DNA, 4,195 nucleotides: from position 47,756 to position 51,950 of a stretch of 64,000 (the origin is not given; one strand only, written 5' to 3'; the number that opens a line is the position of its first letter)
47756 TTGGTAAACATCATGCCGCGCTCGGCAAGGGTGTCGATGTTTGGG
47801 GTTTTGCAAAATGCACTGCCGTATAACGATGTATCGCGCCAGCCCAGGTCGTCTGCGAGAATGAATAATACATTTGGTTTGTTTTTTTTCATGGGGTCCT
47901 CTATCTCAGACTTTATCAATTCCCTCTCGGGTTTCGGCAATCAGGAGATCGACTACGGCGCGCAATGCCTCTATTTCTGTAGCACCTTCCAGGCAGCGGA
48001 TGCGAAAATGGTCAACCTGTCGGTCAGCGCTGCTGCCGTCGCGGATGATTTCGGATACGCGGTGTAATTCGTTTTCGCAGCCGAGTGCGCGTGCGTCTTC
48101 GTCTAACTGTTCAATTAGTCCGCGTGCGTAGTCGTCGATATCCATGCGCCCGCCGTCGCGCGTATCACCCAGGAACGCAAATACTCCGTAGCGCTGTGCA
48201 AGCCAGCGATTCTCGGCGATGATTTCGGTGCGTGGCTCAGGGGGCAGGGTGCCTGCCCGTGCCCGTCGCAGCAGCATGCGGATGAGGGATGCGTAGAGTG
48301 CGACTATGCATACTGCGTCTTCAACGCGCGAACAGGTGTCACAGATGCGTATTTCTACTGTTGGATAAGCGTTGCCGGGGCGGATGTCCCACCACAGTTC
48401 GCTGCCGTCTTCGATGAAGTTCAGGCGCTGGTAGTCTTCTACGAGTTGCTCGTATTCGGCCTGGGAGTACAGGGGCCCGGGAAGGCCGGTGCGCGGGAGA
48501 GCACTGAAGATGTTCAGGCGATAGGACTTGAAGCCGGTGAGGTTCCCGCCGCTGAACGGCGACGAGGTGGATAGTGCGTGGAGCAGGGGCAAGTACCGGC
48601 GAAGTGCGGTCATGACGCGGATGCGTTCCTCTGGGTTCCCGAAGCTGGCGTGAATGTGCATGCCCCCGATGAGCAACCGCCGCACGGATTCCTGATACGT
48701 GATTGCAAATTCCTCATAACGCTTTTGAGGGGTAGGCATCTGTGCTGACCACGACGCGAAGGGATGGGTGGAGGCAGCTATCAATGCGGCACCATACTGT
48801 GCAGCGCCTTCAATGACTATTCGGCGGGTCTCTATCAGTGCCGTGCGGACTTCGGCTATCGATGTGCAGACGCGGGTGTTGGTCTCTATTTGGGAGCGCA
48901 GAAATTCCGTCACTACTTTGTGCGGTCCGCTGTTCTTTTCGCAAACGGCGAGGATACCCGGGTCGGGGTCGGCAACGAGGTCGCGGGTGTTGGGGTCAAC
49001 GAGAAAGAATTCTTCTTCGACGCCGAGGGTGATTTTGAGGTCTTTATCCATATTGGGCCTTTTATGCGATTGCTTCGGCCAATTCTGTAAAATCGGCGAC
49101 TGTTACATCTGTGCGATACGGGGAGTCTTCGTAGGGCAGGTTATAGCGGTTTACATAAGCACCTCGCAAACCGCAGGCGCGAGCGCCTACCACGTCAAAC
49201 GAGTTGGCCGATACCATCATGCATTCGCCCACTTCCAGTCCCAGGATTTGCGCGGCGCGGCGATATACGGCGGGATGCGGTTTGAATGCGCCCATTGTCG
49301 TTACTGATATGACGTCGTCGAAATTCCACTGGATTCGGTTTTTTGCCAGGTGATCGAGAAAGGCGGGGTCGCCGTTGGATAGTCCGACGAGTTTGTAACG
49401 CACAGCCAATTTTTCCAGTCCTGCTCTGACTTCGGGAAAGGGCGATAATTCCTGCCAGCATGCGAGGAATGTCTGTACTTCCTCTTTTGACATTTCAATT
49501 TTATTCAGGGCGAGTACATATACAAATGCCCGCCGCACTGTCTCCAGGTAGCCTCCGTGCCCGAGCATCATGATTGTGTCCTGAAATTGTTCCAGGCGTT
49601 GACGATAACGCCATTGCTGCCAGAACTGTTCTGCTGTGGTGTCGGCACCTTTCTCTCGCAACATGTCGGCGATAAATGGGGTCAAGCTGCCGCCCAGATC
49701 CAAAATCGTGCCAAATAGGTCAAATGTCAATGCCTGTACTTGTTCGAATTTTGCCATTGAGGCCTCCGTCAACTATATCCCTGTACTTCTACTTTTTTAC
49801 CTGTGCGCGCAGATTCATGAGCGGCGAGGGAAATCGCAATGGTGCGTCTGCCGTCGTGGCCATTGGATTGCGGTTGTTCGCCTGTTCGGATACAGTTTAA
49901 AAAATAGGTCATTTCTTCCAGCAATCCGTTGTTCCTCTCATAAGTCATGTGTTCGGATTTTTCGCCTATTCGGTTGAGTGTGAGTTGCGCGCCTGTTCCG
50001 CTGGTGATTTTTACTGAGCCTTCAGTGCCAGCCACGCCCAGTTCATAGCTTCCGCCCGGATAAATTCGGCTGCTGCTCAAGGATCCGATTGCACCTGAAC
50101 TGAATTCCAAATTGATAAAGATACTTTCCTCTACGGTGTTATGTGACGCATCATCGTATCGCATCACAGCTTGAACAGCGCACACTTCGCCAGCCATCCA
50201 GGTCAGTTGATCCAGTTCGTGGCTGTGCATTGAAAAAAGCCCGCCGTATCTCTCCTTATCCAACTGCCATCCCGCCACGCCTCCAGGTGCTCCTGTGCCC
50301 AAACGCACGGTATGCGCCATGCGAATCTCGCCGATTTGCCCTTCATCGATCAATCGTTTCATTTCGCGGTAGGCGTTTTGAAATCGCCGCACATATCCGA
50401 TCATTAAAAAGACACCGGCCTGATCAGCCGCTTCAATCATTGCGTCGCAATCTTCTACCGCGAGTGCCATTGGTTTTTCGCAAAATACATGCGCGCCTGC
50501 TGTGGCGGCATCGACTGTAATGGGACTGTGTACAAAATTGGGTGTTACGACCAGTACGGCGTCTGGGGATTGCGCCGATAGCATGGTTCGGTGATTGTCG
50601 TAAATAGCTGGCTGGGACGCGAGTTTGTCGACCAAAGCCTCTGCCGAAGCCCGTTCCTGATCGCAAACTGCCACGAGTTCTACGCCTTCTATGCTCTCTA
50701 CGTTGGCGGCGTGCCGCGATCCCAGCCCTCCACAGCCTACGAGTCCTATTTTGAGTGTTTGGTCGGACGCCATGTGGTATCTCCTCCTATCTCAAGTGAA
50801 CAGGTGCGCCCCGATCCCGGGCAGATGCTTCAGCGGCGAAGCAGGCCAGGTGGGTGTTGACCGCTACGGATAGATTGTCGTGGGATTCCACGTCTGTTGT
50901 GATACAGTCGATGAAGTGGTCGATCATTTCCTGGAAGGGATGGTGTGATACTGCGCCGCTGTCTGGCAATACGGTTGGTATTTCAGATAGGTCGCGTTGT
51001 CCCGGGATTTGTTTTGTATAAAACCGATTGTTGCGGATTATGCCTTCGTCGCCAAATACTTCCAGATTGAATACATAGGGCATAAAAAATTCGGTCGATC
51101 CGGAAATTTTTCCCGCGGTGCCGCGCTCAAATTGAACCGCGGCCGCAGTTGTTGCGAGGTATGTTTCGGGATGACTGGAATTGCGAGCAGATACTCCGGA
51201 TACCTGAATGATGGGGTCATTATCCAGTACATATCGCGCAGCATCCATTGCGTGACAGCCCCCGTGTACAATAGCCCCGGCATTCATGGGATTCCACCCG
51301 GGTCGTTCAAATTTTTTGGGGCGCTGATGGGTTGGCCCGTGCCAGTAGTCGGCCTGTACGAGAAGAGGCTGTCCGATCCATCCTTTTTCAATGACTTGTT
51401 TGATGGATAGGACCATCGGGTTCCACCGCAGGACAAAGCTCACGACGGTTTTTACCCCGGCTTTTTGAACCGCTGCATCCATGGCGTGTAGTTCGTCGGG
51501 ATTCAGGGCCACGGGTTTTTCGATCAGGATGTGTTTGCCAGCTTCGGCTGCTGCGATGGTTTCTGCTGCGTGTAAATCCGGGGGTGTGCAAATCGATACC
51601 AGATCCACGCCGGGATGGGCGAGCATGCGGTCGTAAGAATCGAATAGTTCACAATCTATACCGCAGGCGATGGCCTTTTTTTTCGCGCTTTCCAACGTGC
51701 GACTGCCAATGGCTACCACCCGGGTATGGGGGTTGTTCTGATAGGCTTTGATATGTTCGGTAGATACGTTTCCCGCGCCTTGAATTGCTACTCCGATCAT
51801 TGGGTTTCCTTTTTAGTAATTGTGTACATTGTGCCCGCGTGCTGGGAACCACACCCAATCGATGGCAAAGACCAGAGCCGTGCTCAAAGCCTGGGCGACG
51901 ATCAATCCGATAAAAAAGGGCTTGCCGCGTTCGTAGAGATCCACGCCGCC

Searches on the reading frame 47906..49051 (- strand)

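Call 73: search_protein_families(library=pfam, proteins=[window:47906-49051:-], max_evalue=0.00001)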
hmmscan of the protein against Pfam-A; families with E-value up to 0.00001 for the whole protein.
window:47906-49051:- (381 aa): 1 family
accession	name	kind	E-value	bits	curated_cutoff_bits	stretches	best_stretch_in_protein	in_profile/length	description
PF04107.18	GCS2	-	3.1e-50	171.6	21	1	9-289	1-290/291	Glutamate-cysteine ligase family 2(GCS2)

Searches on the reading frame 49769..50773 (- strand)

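Call 73: search_protein_families(library=pfam, proteins=[window:49769-50773:-], max_evalue=0.00001)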
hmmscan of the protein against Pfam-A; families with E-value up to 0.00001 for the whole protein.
window:49769-50773:- (334 aa): 3 families
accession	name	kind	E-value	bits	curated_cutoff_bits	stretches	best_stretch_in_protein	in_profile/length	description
PF01408.29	GFO_IDH_MocA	-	3.1e-29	102.5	24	1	7-127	1-120/120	Oxidoreductase family, NAD-binding Rossmann fold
PF02894.22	GFO_IDH_MocA_C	-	6.6e-26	91.9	22.9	1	139-330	1-218/218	Oxidoreductase family, C-terminal alpha/beta domain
PF22725.1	GFO_IDH_MocA_C3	-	4.1e-23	82.1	27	1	135-254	1-123/124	GFO/IDH/MocA C-terminal domain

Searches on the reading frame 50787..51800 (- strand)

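Call 73: search_protein_families(library=pfam, proteins=[window:50787-51800:-], max_evalue=0.00001)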
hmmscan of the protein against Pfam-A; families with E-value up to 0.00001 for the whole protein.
window:50787-51800:- (337 aa): 3 families
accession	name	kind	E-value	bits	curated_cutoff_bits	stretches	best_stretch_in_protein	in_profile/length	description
PF01408.29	GFO_IDH_MocA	-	3.9e-27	95.8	24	1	3-121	2-119/120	Oxidoreductase family, NAD-binding Rossmann fold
PF22725.1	GFO_IDH_MocA_C3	-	5.9e-15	55.8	27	1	131-256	2-124/124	GFO/IDH/MocA C-terminal domain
PF02894.22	GFO_IDH_MocA_C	-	9.9e-10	39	22.9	1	134-327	1-210/218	Oxidoreductase family, C-terminal alpha/beta domain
